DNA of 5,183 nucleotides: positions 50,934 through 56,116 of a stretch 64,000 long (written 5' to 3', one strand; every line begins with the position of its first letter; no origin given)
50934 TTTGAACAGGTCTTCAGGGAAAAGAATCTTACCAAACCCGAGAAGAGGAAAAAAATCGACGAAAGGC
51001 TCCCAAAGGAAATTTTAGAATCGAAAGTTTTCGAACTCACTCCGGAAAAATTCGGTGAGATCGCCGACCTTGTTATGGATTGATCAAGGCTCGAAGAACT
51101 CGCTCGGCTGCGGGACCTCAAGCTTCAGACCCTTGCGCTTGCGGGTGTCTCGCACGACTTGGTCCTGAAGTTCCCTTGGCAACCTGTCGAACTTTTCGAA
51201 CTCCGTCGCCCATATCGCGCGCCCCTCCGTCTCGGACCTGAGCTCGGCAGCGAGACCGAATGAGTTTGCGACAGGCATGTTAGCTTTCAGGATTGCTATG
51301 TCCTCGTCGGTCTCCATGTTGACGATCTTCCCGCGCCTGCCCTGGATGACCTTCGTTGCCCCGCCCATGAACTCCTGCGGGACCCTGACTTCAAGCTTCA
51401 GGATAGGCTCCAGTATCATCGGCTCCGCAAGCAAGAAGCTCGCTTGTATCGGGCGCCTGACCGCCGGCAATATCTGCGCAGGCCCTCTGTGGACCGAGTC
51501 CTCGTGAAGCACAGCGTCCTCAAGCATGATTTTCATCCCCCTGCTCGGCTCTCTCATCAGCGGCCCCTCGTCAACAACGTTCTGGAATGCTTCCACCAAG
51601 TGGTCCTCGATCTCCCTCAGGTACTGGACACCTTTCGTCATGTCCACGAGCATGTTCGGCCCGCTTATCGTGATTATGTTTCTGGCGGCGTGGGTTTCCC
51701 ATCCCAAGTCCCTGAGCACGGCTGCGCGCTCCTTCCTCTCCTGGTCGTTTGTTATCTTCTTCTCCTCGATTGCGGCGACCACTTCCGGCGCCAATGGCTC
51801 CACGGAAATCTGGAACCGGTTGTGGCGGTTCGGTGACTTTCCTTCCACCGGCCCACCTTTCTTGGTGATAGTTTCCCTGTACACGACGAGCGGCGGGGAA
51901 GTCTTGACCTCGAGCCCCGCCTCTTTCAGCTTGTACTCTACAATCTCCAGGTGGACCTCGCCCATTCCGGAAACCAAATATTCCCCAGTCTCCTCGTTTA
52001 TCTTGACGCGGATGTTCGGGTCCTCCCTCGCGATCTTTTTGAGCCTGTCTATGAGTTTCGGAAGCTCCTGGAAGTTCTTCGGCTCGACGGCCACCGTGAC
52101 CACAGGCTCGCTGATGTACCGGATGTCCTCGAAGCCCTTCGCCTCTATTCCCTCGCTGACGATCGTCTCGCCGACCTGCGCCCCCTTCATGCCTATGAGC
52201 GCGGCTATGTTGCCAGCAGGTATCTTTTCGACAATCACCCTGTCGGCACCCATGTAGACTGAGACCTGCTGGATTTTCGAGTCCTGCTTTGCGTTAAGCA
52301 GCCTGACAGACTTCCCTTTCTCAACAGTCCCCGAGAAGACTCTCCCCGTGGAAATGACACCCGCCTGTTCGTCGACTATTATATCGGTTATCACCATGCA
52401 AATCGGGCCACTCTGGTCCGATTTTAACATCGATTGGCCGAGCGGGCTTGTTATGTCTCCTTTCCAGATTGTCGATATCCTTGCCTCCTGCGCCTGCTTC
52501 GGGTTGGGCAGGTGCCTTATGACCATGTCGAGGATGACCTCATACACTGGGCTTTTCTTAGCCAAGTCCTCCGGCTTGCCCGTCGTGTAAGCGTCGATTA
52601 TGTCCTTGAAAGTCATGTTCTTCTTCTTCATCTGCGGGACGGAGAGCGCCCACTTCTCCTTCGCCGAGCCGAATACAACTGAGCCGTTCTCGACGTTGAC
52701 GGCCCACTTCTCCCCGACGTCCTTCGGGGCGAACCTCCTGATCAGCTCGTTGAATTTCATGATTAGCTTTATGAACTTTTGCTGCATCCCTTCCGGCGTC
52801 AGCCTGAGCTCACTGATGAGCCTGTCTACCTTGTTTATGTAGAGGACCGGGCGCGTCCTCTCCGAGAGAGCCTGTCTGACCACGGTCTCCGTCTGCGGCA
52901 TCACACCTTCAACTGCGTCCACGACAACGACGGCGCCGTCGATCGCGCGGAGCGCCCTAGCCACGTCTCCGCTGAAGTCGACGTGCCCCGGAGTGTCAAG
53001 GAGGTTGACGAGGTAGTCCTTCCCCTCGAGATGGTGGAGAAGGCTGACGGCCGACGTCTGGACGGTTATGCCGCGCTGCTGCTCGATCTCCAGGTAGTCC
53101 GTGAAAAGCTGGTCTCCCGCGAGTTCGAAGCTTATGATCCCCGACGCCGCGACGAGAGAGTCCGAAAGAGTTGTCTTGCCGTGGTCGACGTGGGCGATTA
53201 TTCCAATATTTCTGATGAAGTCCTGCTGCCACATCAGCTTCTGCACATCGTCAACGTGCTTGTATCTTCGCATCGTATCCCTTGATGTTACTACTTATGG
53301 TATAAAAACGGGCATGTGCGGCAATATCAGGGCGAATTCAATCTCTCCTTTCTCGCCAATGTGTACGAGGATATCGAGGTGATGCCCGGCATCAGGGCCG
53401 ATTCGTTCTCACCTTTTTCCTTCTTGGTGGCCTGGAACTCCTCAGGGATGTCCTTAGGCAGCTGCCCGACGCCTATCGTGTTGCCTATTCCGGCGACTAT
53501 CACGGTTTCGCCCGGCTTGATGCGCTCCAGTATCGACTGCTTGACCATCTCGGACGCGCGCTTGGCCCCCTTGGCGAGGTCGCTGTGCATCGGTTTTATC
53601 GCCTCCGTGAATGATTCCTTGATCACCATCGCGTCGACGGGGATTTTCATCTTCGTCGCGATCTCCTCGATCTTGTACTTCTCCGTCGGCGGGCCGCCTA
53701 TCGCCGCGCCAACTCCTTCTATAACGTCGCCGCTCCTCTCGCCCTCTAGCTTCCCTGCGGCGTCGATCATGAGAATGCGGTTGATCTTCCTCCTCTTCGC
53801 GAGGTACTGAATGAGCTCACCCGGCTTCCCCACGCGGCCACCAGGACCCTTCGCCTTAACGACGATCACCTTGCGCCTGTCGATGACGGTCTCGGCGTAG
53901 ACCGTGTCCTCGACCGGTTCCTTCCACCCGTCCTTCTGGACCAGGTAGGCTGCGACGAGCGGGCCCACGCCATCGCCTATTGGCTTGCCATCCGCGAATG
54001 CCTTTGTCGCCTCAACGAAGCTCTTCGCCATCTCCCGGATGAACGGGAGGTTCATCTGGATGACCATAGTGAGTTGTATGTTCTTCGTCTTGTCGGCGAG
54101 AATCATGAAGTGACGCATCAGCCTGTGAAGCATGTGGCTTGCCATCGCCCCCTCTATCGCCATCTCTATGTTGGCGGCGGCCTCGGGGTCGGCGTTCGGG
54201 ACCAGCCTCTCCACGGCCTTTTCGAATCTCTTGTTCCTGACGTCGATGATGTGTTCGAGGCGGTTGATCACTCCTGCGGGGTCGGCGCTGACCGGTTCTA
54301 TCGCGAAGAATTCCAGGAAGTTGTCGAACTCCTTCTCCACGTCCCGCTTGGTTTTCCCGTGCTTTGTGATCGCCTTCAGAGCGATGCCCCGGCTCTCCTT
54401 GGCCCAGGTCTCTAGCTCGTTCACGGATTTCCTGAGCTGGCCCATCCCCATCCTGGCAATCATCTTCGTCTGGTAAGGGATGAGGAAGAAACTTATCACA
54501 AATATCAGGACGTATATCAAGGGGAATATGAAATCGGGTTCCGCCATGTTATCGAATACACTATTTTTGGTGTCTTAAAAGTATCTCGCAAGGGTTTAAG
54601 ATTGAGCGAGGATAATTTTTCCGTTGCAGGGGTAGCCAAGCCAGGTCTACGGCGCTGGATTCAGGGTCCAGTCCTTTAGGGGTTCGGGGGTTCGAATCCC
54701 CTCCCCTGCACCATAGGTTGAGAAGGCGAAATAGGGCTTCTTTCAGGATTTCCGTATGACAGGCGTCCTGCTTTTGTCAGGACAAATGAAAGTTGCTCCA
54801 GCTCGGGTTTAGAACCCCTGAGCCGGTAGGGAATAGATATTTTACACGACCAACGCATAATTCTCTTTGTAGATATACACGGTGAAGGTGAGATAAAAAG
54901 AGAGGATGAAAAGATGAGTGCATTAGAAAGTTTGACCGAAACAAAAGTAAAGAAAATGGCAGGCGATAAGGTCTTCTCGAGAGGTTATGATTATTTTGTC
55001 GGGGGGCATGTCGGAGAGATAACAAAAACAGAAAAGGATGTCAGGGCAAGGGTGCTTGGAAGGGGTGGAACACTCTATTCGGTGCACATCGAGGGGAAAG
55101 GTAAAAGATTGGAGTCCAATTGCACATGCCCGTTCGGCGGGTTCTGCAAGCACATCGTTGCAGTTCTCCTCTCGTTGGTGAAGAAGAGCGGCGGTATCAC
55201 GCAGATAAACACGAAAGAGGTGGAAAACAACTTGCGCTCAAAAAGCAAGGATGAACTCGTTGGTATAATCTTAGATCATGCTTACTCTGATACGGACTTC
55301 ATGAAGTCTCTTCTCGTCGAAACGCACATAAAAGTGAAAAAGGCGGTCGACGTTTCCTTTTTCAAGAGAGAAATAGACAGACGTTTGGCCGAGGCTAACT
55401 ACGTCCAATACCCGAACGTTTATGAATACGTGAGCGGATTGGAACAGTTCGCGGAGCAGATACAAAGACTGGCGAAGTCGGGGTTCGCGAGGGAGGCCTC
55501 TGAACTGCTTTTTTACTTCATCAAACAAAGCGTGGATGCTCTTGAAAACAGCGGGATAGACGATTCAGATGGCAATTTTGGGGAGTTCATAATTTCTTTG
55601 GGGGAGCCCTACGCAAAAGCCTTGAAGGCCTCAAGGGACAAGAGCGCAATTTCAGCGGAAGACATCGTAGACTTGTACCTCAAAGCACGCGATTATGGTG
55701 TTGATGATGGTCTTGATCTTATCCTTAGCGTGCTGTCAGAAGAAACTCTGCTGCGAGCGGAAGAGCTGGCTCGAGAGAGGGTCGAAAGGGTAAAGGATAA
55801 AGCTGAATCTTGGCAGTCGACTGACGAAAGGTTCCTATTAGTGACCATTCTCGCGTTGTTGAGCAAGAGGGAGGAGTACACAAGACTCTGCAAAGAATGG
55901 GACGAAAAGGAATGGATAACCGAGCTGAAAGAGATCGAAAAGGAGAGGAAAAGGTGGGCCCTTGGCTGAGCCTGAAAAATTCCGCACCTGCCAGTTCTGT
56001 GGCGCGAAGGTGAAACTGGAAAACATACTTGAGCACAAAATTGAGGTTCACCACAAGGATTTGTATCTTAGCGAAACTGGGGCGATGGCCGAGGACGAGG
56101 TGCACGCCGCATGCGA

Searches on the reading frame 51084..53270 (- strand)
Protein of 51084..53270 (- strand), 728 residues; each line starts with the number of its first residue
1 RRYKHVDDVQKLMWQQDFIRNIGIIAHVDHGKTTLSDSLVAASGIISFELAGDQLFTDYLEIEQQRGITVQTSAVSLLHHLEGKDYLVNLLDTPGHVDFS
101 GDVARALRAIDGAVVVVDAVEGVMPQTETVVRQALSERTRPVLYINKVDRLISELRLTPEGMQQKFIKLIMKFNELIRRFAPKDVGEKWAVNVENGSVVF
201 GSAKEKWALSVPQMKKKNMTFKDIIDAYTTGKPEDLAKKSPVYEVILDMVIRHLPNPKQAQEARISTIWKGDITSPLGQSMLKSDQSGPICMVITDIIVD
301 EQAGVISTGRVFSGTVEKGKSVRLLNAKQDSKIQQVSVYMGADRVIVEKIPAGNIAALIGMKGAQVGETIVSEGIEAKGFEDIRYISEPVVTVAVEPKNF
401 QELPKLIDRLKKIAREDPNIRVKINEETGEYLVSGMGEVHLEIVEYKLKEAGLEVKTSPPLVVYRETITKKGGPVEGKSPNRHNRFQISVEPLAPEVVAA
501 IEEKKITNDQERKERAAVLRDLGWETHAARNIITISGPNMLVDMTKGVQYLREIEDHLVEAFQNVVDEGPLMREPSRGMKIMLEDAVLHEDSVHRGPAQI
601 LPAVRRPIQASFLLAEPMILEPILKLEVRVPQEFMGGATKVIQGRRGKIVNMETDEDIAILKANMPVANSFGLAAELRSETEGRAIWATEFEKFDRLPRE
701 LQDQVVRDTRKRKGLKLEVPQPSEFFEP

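Call 27: search_protein_families(library=ncbifam, proteins=[window:51084-53270:-], max_evalue=0.00001)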
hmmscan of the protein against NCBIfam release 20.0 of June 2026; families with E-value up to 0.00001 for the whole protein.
window:51084-53270:- (728 aa): 35 families (the best 25 are shown)
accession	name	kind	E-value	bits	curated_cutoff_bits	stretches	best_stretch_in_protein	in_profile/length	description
TIGR00490.1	aEF-2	equivalog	5.7e-301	999.9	738.45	1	1-718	1-720/720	elongation factor EF-2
TIGR00484.1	EF-G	equivalog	2.8e-96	323.2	659.4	3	244-478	268-494/691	elongation factor G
NF009381.0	PRK12740.1-5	subfamily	1.8e-95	320.8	583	3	243-471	265-485/692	elongation factor G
TIGR01394.1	TypA_BipA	equivalog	2e-73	247.6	757.3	3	19-211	1-171/594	translational GTPase TypA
NF058620.1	EFG2_Bacteroid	exception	1.9e-67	228.2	1000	2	281-710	292-712/717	elongation factor G2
NF012153.1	tet_protect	equivalog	2e-67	227.8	775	3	21-151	2-130/614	tetracycline resistance ribosomal protection protein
NF009891.0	PRK13351.1-1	equivalog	5.2e-67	226.9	597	3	244-472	251-476/681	elongation factor G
NF009379.0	PRK12740.1-3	equivalog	2e-58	198.5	513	3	289-471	291-467/674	elongation factor G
TIGR01393.1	lepA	equivalog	3.1e-57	194.3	533.9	2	18-149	2-133/595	translation elongation factor 4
NF009377.1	PRK12740.1-1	equivalog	1e-55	189.4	890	3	245-472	271-501/700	elongation factor G-like protein EF-G2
NF007583.0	PRK10218.1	equivalog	2e-46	158.2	1260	2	19-151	5-133/607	ribosome-dependent GTPase TypA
NF033148.1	tet_protect_M_W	exception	1.6e-45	155.6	1100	2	19-168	3-150/639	TetM/TetW/TetO/TetS family tetracycline resistance ribosomal protection protein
NF001964.0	PRK00741.1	equivalog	4.4e-40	137.6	473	2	20-153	13-148/529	peptide chain release factor 3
NF000120.3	47473_otr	exception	1.7e-39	136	900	2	21-150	4-131/608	tetracycline resistance ribosomal protection protein Otr(A)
NF009892.0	PRK13351.1-3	equivalog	5.8e-36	124.1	640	1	18-152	2-139/623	elongation factor G-like protein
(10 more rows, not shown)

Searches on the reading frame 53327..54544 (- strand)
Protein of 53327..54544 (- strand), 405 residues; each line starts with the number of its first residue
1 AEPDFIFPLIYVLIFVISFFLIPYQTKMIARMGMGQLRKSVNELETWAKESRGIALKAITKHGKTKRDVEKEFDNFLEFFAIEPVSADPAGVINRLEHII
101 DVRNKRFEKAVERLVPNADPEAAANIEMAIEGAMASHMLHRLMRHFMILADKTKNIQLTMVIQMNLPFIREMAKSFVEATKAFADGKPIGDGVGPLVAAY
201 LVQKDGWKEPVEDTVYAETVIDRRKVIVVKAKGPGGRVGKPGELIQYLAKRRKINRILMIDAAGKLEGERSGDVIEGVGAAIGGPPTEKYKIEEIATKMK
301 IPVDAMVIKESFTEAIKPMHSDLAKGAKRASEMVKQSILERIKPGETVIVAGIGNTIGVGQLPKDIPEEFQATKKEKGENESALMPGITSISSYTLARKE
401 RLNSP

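Call 47: search_protein_families(library=pfam, proteins=[window:53327-54544:-], max_evalue=0.0001)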
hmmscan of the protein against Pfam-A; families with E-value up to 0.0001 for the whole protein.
window:53327-54544:- (405 aa): 2 families
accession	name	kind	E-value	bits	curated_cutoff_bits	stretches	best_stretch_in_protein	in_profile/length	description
PF23542.1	DUF1512_C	-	7.2e-60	202.3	25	1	189-359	1-174/175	Domain of unknown function (DUF1512) C-terminal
PF07431.17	DUF1512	-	1.4e-45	155.6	25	1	8-184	4-176/177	Protein of unknown function (DUF1512) N-terminal domain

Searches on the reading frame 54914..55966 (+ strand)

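Call 47: search_protein_families(library=pfam, proteins=[window:54914-55966:+], max_evalue=0.0001)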
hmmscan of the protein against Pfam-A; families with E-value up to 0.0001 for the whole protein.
window:54914-55966:+ (351 aa): 1 family
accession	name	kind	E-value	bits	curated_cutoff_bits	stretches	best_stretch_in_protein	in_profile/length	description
PF04434.22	SWIM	-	2.8e-07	30.4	19.6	1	56-87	2-36/38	SWIM zinc finger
